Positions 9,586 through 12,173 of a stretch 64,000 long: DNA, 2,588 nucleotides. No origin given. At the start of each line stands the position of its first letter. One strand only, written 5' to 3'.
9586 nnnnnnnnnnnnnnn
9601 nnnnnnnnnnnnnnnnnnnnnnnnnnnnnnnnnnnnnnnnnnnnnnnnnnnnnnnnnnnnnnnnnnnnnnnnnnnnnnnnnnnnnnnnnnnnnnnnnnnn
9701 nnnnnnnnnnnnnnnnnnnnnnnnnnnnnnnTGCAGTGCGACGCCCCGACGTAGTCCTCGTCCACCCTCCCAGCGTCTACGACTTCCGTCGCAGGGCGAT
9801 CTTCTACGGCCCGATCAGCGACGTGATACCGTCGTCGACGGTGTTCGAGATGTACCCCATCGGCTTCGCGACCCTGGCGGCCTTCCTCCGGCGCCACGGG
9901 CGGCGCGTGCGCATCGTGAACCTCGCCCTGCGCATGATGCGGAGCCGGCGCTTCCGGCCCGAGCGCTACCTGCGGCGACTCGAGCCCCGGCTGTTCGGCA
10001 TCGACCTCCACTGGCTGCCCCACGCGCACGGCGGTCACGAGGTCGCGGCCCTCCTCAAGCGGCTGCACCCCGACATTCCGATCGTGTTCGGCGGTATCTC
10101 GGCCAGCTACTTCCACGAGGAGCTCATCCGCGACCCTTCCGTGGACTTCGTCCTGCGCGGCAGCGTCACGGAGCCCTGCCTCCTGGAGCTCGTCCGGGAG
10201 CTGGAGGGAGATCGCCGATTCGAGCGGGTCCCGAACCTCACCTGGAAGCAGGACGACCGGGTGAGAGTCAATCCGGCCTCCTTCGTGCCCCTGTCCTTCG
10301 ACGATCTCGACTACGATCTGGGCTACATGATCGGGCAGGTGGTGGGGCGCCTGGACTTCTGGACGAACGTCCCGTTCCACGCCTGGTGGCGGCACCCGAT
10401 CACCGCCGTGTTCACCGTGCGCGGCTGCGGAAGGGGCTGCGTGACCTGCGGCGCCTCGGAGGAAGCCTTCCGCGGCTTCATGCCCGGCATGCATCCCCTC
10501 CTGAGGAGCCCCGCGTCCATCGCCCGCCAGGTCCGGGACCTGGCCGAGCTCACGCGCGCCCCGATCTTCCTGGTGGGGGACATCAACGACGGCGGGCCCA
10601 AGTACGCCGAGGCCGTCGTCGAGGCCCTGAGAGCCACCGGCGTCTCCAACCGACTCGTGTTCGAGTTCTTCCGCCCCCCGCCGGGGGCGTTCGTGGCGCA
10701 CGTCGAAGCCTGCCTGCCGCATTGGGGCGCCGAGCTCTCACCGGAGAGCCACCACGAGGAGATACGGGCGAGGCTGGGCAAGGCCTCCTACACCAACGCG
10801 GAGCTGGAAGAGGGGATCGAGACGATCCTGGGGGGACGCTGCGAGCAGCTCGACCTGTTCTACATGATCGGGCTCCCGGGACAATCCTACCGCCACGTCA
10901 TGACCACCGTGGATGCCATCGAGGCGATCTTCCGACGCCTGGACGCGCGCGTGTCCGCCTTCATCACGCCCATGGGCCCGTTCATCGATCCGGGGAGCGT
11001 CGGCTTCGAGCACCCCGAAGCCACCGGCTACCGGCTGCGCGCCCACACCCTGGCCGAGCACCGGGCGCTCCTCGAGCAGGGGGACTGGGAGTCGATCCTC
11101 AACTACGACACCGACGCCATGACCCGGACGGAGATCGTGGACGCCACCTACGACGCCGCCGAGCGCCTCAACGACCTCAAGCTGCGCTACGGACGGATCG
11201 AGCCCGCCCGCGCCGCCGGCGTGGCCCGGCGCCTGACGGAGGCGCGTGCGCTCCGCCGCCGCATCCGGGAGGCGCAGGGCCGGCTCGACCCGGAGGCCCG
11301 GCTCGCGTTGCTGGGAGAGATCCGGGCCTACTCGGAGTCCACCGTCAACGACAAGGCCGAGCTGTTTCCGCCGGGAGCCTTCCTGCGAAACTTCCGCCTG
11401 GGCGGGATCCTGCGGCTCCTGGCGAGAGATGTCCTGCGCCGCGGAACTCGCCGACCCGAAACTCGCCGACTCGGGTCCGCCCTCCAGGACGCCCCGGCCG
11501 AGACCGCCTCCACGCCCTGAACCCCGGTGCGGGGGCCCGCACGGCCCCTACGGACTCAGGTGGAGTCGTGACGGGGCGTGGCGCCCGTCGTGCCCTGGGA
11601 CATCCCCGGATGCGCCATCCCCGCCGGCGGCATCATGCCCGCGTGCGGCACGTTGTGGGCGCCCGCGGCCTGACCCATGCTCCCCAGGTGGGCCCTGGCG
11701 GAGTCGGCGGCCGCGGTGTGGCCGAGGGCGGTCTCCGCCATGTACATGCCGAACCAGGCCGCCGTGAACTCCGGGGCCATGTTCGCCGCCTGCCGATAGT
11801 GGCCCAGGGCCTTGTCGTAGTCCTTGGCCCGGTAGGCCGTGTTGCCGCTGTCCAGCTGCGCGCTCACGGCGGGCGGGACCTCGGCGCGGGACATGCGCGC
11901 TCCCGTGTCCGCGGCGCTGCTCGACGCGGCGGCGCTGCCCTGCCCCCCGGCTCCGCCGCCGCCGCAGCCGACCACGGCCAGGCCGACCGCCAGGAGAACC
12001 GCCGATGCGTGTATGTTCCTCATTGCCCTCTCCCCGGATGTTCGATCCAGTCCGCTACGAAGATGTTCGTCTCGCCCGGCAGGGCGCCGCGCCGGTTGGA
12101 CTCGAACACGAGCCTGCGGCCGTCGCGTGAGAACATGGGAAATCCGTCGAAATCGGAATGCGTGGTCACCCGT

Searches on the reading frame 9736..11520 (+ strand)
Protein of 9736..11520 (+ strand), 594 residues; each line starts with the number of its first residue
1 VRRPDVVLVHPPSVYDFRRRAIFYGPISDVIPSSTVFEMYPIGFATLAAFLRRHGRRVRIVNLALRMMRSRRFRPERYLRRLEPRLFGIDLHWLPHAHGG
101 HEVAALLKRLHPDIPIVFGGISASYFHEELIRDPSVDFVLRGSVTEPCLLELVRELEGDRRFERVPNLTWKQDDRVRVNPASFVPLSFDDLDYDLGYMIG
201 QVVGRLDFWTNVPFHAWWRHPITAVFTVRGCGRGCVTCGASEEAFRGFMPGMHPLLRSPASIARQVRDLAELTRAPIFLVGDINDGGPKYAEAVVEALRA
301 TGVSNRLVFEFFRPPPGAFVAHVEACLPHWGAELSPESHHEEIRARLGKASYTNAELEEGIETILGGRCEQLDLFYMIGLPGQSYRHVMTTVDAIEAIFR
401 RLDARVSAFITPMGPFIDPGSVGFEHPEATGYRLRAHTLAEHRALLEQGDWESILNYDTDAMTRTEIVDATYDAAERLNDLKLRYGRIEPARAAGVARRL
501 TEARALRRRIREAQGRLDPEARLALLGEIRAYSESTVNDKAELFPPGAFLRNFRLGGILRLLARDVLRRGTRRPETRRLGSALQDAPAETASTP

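Call 55: search_protein_families(library=pfam, proteins=[window:9736-11520:+], max_evalue=0.001)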
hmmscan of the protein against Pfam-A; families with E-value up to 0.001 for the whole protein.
window:9736-11520:+ (594 aa): 2 families
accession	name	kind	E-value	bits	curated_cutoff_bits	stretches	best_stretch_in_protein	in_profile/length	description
PF02310.24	B12-binding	-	3.8e-15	56.2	32.1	1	35-147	8-116/121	B12 binding domain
PF04055.27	Radical_SAM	-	1.7e-05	25.5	29.5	1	227-394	3-165/166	Radical SAM superfamily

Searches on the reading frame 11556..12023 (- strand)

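Call 55: search_protein_families(library=pfam, proteins=[window:11556-12023:-], max_evalue=0.001)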
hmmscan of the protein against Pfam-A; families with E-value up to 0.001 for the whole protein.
window:11556-12023:- (155 aa): 1 family
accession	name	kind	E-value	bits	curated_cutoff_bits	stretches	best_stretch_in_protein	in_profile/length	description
PF07719.23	TPR_2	-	0.00021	21.6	27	1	60-85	8-33/34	Tetratricopeptide repeat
